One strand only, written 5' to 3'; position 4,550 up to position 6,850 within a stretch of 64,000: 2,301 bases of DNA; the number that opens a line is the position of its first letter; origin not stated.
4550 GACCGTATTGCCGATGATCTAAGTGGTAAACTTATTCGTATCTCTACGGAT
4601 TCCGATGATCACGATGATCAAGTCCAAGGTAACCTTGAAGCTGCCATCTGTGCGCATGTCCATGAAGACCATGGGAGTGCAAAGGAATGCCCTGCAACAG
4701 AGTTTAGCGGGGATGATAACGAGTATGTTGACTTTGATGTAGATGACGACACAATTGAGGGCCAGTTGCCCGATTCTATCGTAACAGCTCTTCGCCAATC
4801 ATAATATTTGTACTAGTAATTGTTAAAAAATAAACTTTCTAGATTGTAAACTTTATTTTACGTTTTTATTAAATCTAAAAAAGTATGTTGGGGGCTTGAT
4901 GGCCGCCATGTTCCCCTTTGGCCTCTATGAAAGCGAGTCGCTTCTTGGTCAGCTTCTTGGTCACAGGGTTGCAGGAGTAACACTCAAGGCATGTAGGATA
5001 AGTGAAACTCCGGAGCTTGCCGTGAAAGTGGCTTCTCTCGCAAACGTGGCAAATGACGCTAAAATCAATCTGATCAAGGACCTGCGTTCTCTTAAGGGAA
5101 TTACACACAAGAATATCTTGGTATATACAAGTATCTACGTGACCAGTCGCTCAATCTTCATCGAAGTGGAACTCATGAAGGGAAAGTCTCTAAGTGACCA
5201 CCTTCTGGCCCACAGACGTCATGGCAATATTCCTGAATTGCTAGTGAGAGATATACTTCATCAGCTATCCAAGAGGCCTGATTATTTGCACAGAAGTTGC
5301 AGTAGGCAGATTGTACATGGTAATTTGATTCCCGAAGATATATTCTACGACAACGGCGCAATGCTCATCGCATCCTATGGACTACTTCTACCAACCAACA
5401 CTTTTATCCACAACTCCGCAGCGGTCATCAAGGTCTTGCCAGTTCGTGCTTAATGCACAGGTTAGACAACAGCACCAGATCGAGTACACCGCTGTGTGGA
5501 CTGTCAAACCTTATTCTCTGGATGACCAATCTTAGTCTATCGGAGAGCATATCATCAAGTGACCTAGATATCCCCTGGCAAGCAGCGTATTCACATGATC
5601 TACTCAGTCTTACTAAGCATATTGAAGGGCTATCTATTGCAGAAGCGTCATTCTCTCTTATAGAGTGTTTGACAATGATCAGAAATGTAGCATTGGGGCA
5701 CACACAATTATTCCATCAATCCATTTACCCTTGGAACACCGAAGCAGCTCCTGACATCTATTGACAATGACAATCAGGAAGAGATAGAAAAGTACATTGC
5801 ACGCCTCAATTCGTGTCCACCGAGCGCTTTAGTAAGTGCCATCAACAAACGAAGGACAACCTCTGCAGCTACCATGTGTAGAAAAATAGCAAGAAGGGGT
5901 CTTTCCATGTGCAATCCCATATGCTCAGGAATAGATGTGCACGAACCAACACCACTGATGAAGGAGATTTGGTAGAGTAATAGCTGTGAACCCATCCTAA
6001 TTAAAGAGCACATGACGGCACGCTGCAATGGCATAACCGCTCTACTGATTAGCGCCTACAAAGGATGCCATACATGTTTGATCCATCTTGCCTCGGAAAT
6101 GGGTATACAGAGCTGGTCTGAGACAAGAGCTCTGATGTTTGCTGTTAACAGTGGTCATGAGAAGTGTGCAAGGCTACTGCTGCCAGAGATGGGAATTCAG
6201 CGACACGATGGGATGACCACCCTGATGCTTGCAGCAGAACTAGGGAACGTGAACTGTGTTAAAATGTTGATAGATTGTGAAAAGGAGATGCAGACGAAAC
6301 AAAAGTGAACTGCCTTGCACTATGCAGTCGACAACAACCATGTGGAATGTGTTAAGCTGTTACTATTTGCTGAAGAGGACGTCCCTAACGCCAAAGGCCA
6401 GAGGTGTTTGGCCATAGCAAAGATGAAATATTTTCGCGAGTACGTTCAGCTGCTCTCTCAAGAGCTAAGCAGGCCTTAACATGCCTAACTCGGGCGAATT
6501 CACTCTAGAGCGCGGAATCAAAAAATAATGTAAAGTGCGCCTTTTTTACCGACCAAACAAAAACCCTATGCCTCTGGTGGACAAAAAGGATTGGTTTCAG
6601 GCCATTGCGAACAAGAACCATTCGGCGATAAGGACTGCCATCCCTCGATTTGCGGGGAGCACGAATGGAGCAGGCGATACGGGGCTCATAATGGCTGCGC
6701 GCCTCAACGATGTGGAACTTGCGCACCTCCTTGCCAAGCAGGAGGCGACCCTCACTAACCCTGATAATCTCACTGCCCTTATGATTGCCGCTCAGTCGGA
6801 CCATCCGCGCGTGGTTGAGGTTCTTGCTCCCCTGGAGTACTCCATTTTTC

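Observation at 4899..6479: Decayed NEK-kinase/ankyrin gene carrying all three stop codons in one frame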

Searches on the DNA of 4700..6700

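Call 46: search_rna_families(source=window, start=4700, end=6700, threshold=evalue, max_evalue=1)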
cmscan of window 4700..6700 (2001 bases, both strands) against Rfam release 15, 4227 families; matches with E-value up to 1: 1.
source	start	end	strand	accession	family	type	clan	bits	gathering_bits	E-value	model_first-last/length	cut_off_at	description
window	5913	6061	+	RF01500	Afu_198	Gene; snRNA; snoRNA; CD-box;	-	18.9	40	0.91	1-149/149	no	A. fumigatus snoRNA Afu_198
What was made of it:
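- Tried and rejected: A scan of 4700-6700 at E<=1 gave only one sub-threshold snoRNA hit (18.9 bits against a gathering score of 40), rejected as chance (call 46).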

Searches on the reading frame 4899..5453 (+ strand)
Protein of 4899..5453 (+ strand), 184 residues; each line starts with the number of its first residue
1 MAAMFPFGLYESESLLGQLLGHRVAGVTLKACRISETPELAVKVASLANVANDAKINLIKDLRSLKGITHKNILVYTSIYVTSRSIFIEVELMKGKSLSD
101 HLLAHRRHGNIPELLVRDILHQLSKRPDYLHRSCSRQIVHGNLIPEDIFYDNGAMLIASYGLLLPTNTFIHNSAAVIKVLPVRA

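Call 7: search_protein_families(library=pfam, max_evalue=1, proteins=[window:4899-5450:+])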
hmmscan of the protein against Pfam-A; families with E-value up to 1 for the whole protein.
seq(184 aa): 2 families
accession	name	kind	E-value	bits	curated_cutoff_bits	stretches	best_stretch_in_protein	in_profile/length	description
PF00069.31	Pkinase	-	3e-14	53.5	31.7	1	18-162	5-144/263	Protein kinase domain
PF07714.23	PK_Tyr_Ser-Thr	-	1e-09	38.5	23.1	1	35-163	26-149/258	Protein tyrosine and serine/threonine kinase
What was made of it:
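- The ORF holds only half a kinase fold (call 7).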

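Call 16: list_cluster_members(proteins=[window:4899-5453:+, window:6568-8928:+, window:6135-6308:+, P0001, L001:1626-2516:+])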
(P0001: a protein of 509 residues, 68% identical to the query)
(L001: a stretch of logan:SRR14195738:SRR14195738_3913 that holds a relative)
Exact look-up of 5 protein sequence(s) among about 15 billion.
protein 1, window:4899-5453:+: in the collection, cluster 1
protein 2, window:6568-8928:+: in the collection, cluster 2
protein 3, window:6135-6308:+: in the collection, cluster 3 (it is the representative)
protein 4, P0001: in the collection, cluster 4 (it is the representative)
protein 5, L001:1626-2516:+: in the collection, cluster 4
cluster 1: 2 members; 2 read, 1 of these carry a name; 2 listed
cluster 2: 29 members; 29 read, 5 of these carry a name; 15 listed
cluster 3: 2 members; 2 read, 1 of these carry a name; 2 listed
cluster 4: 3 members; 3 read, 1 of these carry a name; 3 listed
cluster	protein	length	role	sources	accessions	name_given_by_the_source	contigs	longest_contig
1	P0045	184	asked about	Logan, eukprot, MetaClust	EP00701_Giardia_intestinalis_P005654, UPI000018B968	XP_001709478.1 Kinase [Giardia lamblia ATCC 50803] | status=active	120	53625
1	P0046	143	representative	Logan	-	-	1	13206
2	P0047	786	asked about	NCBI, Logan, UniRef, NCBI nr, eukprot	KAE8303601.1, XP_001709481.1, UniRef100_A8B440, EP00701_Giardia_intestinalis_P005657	Ankyrin repeat protein 1 [Giardia duodenalis] | Ankyrin repeat protein 1 n=1 Tax=Giardia intestinalis (strain ATCC 50803 / WB clone C6) ... | Ankyrin repeat protein 1 [Giardia intestinalis]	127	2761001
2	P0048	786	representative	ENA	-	-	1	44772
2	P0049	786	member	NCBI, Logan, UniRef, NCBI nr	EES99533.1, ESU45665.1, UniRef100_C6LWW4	Ankyrin repeat protein [Giardia duodenalis] | Protein 21.1 n=2 Tax=Giardia intestinalis TaxID=5741 RepID=C6LWW4_GIAIB | Protein 21.1 [Giardia intestinalis ATCC 50581]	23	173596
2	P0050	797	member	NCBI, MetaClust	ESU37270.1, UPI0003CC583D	Ankyrin repeat protein, partial [Giardia duodenalis] | status=active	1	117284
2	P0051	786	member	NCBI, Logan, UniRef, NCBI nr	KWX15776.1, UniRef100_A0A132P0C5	Protein 21.1 [Giardia duodenalis assemblage B] | Protein 21.1 n=1 Tax=Giardia duodenalis assemblage B TaxID=1394984 RepID=A0A132P0C5_GIAIN | Protein 21.1 [Giardia intestinalis assemblage B]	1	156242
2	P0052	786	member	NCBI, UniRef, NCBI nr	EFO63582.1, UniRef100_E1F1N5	Protein 21.1 [Giardia lamblia P15] | Protein 21.1 n=1 Tax=Giardia intestinalis (strain P15) TaxID=658858 RepID=E1F1N5_GIAIA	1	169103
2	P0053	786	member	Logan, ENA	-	-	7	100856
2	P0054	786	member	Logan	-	-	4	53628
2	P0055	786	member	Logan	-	-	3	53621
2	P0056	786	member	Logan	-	-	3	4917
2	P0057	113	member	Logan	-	-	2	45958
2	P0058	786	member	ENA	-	-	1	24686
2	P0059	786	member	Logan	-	-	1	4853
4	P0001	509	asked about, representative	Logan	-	-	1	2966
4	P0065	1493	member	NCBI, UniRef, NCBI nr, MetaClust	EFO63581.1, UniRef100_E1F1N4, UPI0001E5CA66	Kinase, NEK [Giardia lamblia P15] | Kinase, NEK n=1 Tax=Giardia intestinalis (strain P15) TaxID=658858 RepID=E1F1N4_GIAIA | status=active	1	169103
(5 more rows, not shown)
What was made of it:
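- On Unitary (orthologous) pseudogene: The truncated ORFs are on 120 and 169 contigs (call 16).
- The neighbour is Ankyrin repeat protein 1/Protein 21.1 of WB C6 (call 16). The 57-aa ORF that ends at the TGA is on 169 contigs (call 16). The truncated ORFs recur on 120 and 169 contigs (call 16). The ORF was annotated as a protein (call 16).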

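Call 19: find_encoding_contigs(protein=P0049, flank=10000, max_places=4)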
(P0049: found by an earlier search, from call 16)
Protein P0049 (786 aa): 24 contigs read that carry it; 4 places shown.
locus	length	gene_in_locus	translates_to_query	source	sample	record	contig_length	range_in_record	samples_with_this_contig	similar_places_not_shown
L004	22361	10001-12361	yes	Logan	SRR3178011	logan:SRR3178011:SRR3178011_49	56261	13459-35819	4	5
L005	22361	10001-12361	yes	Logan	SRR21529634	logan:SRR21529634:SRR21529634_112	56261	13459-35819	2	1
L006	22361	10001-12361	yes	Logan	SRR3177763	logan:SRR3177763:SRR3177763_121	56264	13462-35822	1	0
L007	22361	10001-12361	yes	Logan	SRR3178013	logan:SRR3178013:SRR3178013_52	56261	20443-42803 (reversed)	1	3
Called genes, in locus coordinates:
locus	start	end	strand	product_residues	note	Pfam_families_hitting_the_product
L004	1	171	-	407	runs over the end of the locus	PF00348:polyprenyl_synt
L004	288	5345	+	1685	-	-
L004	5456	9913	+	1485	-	PF00069:Pkinase, PF07714:PK_Tyr_Ser-Thr, PF13857:Ank_5 (faint), PF00023:Ank (faint), PF12796:Ank_2, PF12796:Ank_2, PF13637:Ank_4 (weak), PF12796:Ank_2, +2 more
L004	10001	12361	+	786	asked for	PF12796:Ank_2, PF13637:Ank_4 (faint), PF13606:Ank_3 (faint), PF13857:Ank_5 (faint), PF12796:Ank_2, PF00023:Ank (weak)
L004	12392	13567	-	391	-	-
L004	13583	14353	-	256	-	-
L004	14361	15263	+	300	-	PF04046:PSP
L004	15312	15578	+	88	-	PF18265:Nas2_N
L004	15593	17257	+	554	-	-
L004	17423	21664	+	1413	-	PF07885:Ion_trans_2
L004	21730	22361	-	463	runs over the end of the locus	PF13870:CCDC113_CCDC96_CC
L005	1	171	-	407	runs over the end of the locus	PF00348:polyprenyl_synt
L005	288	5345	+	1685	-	-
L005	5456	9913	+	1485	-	PF00069:Pkinase, PF07714:PK_Tyr_Ser-Thr, PF13857:Ank_5 (faint), PF00023:Ank (faint), PF12796:Ank_2, PF12796:Ank_2, PF13637:Ank_4 (weak), PF12796:Ank_2, +2 more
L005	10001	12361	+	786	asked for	PF12796:Ank_2, PF13637:Ank_4 (faint), PF13606:Ank_3 (faint), PF13857:Ank_5 (faint), PF12796:Ank_2, PF00023:Ank (weak)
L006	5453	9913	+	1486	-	PF00069:Pkinase, PF07714:PK_Tyr_Ser-Thr, PF13857:Ank_5 (faint), PF00023:Ank (faint), PF12796:Ank_2, PF12796:Ank_2, PF13637:Ank_4 (weak), PF12796:Ank_2, +2 more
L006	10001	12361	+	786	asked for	PF12796:Ank_2, PF13637:Ank_4 (faint), PF13606:Ank_3 (faint), PF13857:Ank_5 (faint), PF12796:Ank_2, PF00023:Ank (weak)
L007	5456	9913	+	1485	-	PF00069:Pkinase, PF07714:PK_Tyr_Ser-Thr, PF13857:Ank_5 (faint), PF00023:Ank (faint), PF12796:Ank_2, PF12796:Ank_2, PF13637:Ank_4 (weak), PF12796:Ank_2, +2 more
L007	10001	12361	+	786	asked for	PF12796:Ank_2, PF13637:Ank_4 (faint), PF13606:Ank_3 (faint), PF13857:Ank_5 (faint), PF12796:Ank_2, PF00023:Ank (weak)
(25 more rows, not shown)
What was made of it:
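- Four assemblage B assemblies have ORFs of 1485/1486 aa (call 19).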

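Call 20: find_encoding_contigs(protein=P0065, flank=6000, max_places=4)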
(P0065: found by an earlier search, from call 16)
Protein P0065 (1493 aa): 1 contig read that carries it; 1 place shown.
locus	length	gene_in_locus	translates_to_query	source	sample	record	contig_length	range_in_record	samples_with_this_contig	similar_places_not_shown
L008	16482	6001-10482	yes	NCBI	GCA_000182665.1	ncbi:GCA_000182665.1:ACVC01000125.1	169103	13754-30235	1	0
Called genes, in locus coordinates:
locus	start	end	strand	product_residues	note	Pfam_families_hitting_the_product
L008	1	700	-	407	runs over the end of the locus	PF00348:polyprenyl_synt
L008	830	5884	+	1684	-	-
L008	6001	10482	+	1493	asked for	PF00069:Pkinase, PF07714:PK_Tyr_Ser-Thr, PF00023:Ank (faint), PF12796:Ank_2, PF13606:Ank_3 (faint), PF13857:Ank_5 (faint), PF12796:Ank_2, PF13637:Ank_4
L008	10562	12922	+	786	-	PF12796:Ank_2, PF13637:Ank_4 (faint), PF13606:Ank_3 (faint), PF13857:Ank_5 (faint), PF12796:Ank_2, PF00023:Ank (weak), PF12796:Ank_2 (weak)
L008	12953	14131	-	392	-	-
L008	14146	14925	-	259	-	-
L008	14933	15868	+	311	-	PF04046:PSP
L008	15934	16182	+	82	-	PF18265:Nas2_N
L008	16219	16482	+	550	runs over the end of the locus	PF02163:Peptidase_M50 (weak)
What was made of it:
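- On Unitary (orthologous) pseudogene: Both lie between the same 1686-aa gene and Protein 21.1 (calls 19, 20).
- On Giardia NEK kinase family (kinase + ankyrin repeats): The P15 orthologue carries Pkinase plus multiple Ank hits (call 20).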

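Call 21: find_encoding_contigs(protein=P0050, flank=6000, max_places=3)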
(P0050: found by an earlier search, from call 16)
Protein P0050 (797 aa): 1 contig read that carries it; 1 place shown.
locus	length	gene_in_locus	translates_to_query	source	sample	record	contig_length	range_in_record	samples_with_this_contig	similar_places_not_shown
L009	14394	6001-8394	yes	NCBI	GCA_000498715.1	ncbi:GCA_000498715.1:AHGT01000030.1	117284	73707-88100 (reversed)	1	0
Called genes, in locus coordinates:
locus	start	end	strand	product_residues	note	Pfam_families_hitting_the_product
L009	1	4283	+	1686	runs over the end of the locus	-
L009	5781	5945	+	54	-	PF00023:Ank (faint), PF12796:Ank_2 (weak)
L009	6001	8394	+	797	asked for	PF12796:Ank_2, PF13637:Ank_4 (faint), PF13606:Ank_3 (faint), PF13857:Ank_5 (faint), PF12796:Ank_2, PF00023:Ank (weak), PF12796:Ank_2 (weak)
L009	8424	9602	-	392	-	-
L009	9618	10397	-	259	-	-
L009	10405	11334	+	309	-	PF04046:PSP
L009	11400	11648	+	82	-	PF18265:Nas2_N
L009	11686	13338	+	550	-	PF02163:Peptidase_M50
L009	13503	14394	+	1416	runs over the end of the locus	PF07885:Ion_trans_2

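Call 40: find_encoding_contigs(protein=P0053, flank=2500, max_places=6)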
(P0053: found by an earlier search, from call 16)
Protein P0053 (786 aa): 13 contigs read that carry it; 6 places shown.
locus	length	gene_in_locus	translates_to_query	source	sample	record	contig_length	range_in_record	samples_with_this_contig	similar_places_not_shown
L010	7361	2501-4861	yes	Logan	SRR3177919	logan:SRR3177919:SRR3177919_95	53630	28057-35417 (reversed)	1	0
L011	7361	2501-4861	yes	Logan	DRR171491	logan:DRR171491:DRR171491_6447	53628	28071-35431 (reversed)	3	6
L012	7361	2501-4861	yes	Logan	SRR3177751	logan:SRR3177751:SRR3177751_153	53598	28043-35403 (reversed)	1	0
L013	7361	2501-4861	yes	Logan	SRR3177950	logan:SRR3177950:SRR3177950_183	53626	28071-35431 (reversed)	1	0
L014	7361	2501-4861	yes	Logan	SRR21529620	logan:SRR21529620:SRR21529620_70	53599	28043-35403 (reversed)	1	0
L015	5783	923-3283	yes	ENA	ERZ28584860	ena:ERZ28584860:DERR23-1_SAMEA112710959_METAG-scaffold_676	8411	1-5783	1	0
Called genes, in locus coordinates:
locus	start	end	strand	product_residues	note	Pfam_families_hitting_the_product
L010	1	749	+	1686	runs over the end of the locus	-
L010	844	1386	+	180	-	PF00069:Pkinase, PF07714:PK_Tyr_Ser-Thr (weak)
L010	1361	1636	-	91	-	-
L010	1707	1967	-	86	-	-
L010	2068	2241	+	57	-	PF12796:Ank_2, PF13606:Ank_3 (faint), PF13637:Ank_4 (weak), PF00023:Ank (weak)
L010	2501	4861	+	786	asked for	PF12796:Ank_2, PF13637:Ank_4 (faint), PF13606:Ank_3 (faint), PF13857:Ank_5 (faint), PF12796:Ank_2, PF00023:Ank (weak), PF12796:Ank_2 (weak)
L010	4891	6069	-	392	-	-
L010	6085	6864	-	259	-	-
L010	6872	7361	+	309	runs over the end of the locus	PF04046:PSP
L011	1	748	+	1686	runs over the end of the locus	-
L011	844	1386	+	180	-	PF00069:Pkinase, PF07714:PK_Tyr_Ser-Thr (weak)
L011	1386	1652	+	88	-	-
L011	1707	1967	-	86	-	-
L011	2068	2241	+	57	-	PF12796:Ank_2, PF13606:Ank_3 (faint), PF13637:Ank_4 (weak), PF00023:Ank (weak)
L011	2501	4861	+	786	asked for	PF12796:Ank_2, PF13637:Ank_4 (faint), PF13606:Ank_3 (faint), PF13857:Ank_5 (faint), PF12796:Ank_2, PF00023:Ank (weak), PF12796:Ank_2 (weak)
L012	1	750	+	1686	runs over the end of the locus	-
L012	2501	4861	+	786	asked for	PF12796:Ank_2, PF13637:Ank_4 (faint), PF13606:Ank_3 (faint), PF13857:Ank_5 (faint), PF12796:Ank_2, PF00023:Ank (weak), PF12796:Ank_2 (weak)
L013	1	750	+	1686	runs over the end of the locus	-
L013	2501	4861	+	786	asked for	PF12796:Ank_2, PF13637:Ank_4 (faint), PF13606:Ank_3 (faint), PF13857:Ank_5 (faint), PF12796:Ank_2, PF00023:Ank (weak), PF12796:Ank_2 (weak)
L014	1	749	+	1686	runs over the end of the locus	-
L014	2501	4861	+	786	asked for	PF12796:Ank_2, PF13637:Ank_4 (faint), PF13606:Ank_3 (faint), PF13857:Ank_5 (faint), PF12796:Ank_2, PF00023:Ank (weak), PF12796:Ank_2 (weak)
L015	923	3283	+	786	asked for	PF12796:Ank_2, PF13637:Ank_4 (faint), PF13606:Ank_3 (faint), PF13857:Ank_5 (faint), PF12796:Ank_2, PF00023:Ank (weak), PF12796:Ank_2 (weak)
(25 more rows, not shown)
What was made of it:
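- Tried and rejected: The orthologous loci were reached through the conserved neighbour, Protein 21.1 (calls 16, 19, 20, 21, 40).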
